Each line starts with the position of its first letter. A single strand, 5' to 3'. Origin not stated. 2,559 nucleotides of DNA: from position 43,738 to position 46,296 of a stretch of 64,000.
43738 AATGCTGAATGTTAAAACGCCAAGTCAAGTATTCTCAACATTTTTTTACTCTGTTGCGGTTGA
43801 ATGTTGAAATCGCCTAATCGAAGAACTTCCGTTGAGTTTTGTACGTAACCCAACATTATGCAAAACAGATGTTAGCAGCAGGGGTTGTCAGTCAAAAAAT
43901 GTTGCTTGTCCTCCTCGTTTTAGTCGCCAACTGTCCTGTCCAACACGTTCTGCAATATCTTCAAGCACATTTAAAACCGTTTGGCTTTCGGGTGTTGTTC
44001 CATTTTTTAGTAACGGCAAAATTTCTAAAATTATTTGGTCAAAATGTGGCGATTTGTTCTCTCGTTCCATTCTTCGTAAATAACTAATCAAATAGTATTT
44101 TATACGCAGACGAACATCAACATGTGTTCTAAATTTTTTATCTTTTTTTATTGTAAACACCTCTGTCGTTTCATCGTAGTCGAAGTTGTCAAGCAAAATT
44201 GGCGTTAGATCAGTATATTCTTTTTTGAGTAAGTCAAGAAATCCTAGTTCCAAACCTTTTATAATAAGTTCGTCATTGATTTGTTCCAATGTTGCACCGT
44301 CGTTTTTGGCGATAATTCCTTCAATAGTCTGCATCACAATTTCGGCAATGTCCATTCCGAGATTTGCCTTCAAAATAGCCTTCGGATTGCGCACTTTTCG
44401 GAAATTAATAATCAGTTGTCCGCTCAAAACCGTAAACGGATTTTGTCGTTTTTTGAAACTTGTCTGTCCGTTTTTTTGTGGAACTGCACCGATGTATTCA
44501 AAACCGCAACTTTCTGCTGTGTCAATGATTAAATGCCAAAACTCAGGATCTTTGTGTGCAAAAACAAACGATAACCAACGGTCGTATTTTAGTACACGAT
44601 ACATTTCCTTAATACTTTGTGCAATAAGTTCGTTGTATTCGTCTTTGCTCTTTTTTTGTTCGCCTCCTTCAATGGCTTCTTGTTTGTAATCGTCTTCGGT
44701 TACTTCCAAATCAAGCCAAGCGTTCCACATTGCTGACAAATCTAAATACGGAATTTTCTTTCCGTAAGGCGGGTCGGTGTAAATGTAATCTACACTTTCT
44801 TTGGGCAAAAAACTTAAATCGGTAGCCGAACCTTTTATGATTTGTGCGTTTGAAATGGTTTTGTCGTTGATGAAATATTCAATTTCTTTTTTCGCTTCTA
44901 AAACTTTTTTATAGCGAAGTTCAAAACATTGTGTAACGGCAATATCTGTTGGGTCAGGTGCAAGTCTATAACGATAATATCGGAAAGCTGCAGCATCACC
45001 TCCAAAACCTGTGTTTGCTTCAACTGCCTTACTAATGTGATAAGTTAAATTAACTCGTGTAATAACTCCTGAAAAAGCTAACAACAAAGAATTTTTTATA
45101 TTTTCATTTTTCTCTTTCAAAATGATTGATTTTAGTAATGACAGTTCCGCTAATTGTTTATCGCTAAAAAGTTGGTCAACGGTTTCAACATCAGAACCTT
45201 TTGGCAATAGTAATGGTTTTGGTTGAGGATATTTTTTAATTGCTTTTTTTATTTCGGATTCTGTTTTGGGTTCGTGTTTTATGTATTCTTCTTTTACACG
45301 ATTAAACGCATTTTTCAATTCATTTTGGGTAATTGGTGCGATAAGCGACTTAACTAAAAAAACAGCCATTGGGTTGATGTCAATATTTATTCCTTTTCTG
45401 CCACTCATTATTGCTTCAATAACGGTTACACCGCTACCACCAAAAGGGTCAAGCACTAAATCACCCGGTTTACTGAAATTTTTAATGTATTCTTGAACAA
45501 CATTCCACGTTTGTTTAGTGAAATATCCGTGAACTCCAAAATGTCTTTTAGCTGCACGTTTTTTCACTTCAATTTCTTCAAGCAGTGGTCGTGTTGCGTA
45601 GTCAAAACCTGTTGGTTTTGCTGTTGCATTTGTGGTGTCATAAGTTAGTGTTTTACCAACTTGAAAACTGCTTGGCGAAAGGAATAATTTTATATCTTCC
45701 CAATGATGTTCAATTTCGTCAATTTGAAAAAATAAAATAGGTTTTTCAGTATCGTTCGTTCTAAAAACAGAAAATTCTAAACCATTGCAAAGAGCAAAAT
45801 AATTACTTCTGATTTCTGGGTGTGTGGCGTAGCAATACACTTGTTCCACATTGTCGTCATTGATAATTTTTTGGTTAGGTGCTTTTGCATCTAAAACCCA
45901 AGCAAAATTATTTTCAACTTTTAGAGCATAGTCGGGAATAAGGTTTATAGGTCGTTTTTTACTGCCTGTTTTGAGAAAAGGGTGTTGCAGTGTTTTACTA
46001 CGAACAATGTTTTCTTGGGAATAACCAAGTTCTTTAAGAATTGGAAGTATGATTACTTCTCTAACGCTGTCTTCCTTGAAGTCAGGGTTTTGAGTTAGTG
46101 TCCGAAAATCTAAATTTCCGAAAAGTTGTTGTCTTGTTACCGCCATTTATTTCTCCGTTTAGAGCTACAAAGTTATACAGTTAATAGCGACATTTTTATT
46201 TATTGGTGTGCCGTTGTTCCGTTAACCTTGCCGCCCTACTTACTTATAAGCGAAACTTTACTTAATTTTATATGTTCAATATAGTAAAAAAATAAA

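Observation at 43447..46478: Islet 2: HsdR-N nuclease-like / DNA methyltransferase fusion inserted between the rpoC terminator and the next gene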

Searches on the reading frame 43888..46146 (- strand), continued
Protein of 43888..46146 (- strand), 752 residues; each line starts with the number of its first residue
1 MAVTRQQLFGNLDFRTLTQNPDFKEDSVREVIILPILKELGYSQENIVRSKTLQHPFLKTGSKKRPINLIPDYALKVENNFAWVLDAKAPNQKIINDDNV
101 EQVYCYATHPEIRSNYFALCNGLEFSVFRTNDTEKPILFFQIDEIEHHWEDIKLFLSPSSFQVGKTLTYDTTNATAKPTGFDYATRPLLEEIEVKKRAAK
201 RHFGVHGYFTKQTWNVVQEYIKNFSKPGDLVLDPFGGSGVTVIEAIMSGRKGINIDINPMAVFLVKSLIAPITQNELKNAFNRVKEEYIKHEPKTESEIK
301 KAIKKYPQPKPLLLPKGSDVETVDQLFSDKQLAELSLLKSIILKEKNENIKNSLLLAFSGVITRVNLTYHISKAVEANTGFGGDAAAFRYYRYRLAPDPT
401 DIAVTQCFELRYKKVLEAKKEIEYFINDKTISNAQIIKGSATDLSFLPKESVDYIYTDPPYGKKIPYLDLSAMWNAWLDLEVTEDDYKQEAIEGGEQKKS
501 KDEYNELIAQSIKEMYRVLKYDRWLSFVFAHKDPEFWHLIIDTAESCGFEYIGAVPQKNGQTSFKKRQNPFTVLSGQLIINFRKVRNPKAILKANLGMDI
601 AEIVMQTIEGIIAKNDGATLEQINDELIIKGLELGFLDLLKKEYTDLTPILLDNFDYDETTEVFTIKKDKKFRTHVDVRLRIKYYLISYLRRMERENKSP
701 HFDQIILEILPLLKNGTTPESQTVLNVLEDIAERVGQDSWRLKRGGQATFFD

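Call 86: list_cluster_members(proteins=[window:43888-46146:-, P0030, P0119])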
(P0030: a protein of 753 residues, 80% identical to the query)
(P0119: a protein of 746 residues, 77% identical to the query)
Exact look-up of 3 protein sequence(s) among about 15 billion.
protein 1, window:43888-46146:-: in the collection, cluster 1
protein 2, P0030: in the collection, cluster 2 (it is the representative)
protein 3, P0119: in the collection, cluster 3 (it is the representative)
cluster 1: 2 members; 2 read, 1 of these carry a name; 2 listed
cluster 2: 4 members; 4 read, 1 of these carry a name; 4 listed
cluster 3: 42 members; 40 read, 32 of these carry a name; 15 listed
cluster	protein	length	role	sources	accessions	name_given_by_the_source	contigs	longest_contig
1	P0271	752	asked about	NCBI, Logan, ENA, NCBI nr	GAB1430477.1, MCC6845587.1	hypothetical protein MASR2M18_13100 [Ignavibacteria bacterium] | type I restriction enzyme HsdR N-terminal domain-containing protein [Bacteroidota ...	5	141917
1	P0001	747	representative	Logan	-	-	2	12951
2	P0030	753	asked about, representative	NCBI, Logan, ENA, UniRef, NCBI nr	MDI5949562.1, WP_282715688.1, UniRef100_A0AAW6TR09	DNA methyltransferase [Flavobacterium yafengii] | Type I restriction enzyme HsdR N-terminal domain-containing protein n=1 ...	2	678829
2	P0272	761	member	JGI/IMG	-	-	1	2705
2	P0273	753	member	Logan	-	-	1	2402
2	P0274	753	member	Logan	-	-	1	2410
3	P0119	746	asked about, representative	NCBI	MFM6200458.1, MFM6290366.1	MAG: DNA methyltransferase [Dolichospermum sp.]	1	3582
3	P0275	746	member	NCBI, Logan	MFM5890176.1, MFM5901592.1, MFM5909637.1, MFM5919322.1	MAG: DNA methyltransferase [Dolichospermum sp.]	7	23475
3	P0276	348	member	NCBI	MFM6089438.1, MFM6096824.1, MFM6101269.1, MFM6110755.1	MAG: hypothetical protein ACKPCG_01520, partial [Dolichospermum sp.]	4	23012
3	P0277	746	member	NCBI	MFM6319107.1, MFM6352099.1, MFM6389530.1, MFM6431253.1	MAG: DNA methyltransferase [Dolichospermum sp.]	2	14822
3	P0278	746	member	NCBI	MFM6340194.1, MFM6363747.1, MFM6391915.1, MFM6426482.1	MAG: DNA methyltransferase [Dolichospermum sp.]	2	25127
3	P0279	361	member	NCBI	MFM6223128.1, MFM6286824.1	MAG: DNA methyltransferase, partial [Dolichospermum sp.]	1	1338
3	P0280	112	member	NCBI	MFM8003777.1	MAG: hypothetical protein ACKO86_02230, partial [Dolichospermum sp.]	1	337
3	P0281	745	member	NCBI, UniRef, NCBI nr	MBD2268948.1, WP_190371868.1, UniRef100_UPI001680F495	type I restriction enzyme HsdR N-terminal domain-containing protein [Anabaena sp. ... | DNA methyltransferase n=1 Tax=Anabaena sp. FACHB-1391 TaxID=2692771 RepID=UPI001680F495 | DNA methyltransferase [Anabaena sp. FACHB-1391]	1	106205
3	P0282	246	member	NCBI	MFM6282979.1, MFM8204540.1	MAG: DNA methyltransferase, partial [Dolichospermum sp.]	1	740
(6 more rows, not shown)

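Call 88: find_related_loci(query=A2, collection=viral_contigs, flank=6000)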
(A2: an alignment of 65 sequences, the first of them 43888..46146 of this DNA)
Query A2 (752 aa) in viral_contigs; peptide patterns used: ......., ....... (x = any residue, [..] = any of these).
58 stretches matched a pattern; 3 encode a relative of the query (tblastn E <= 1e-3); 3 distinct loci.
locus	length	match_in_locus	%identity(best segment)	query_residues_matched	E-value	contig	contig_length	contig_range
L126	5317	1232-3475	69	3-752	0e+0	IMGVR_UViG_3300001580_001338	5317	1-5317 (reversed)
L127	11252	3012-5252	69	5-751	0e+0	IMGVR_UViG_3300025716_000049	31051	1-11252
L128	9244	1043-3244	53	8-747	0e+0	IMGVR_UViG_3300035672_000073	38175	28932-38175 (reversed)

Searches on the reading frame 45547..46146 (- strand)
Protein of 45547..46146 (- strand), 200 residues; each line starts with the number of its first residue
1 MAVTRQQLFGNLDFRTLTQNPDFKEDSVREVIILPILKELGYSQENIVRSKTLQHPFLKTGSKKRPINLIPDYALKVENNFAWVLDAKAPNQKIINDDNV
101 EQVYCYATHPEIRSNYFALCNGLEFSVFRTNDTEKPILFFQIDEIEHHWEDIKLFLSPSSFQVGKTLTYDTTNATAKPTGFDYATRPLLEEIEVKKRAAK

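Call 71: predict_structure(alignment_id=A3)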
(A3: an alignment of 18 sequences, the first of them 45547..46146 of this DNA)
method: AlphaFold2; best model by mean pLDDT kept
length: 200 residues; sequences in the alignment: 18
mean_pLDDT: 48.7   pTM: 0.50
mean pLDDT of the five models: 48.7, 48.2, 47.5, 47.4, 39.3
residues with pLDDT >= 90: 0; 70-90: 42; 50-70: 41; < 50: 117
segments of 3 or more residues with pLDDT < 50: 46-118, 131-133, 161-200
pLDDT, mean of each block of 10 residues (from residue 1): 81 72 60 74 53 34 34 31 30 32 34 42 58 58 84 70 31 32 34 29
secondary structure, 60 per line:
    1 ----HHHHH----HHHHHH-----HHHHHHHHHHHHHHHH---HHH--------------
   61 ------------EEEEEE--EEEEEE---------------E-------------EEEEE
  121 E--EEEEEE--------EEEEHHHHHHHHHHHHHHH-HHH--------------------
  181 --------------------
elements in order: H5-9 H14-19 H25-40 E73-78 E81-86 E116-121 E124-129 E138-141 H142-156

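Call 74: search_protein_families(library=pfam, alignment_id=A4, max_evalue=0.01)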
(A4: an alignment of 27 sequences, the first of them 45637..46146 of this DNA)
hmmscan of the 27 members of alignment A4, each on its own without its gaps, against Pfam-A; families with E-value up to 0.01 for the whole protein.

A. member 1, window:45637-46146:- (170 aa): 1 family
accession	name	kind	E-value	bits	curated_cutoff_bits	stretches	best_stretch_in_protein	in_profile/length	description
PF13588.12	HSDR_N_2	-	0.00017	22.1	25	1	24-136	1-102/110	Type I restriction enzyme R protein N terminus (HSDR_N)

B. families by the number of members that match (of 27 scanned): 3 families
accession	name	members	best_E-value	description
PF04313.20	HSDR_N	20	3.4e-08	Type I restriction enzyme R protein N terminus (HSDR_N)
PF13588.12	HSDR_N_2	14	2.4e-09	Type I restriction enzyme R protein N terminus (HSDR_N)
PF20464.3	MmeI_N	2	0.0033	MmeI, N-terminal domain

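Call 75: search_solved_structures(query=A4, max_evalue=10, show_alignments=3)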
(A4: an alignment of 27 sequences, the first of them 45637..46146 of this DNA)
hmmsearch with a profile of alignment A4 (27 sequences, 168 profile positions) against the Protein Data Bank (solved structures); distinct sequences matched with E-value up to 10: 3.
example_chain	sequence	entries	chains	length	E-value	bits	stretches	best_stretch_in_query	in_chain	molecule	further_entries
3s1s_A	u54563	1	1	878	0.0001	25.1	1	67-141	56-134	restriction endonuclease BpuSI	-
6ut5_G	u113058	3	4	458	0.00098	21.9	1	64-106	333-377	McrBC 5-methylcytosine restriction system component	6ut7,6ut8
3get_A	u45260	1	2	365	0.0082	19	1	84-159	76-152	Histidinol-phosphate aminotransferase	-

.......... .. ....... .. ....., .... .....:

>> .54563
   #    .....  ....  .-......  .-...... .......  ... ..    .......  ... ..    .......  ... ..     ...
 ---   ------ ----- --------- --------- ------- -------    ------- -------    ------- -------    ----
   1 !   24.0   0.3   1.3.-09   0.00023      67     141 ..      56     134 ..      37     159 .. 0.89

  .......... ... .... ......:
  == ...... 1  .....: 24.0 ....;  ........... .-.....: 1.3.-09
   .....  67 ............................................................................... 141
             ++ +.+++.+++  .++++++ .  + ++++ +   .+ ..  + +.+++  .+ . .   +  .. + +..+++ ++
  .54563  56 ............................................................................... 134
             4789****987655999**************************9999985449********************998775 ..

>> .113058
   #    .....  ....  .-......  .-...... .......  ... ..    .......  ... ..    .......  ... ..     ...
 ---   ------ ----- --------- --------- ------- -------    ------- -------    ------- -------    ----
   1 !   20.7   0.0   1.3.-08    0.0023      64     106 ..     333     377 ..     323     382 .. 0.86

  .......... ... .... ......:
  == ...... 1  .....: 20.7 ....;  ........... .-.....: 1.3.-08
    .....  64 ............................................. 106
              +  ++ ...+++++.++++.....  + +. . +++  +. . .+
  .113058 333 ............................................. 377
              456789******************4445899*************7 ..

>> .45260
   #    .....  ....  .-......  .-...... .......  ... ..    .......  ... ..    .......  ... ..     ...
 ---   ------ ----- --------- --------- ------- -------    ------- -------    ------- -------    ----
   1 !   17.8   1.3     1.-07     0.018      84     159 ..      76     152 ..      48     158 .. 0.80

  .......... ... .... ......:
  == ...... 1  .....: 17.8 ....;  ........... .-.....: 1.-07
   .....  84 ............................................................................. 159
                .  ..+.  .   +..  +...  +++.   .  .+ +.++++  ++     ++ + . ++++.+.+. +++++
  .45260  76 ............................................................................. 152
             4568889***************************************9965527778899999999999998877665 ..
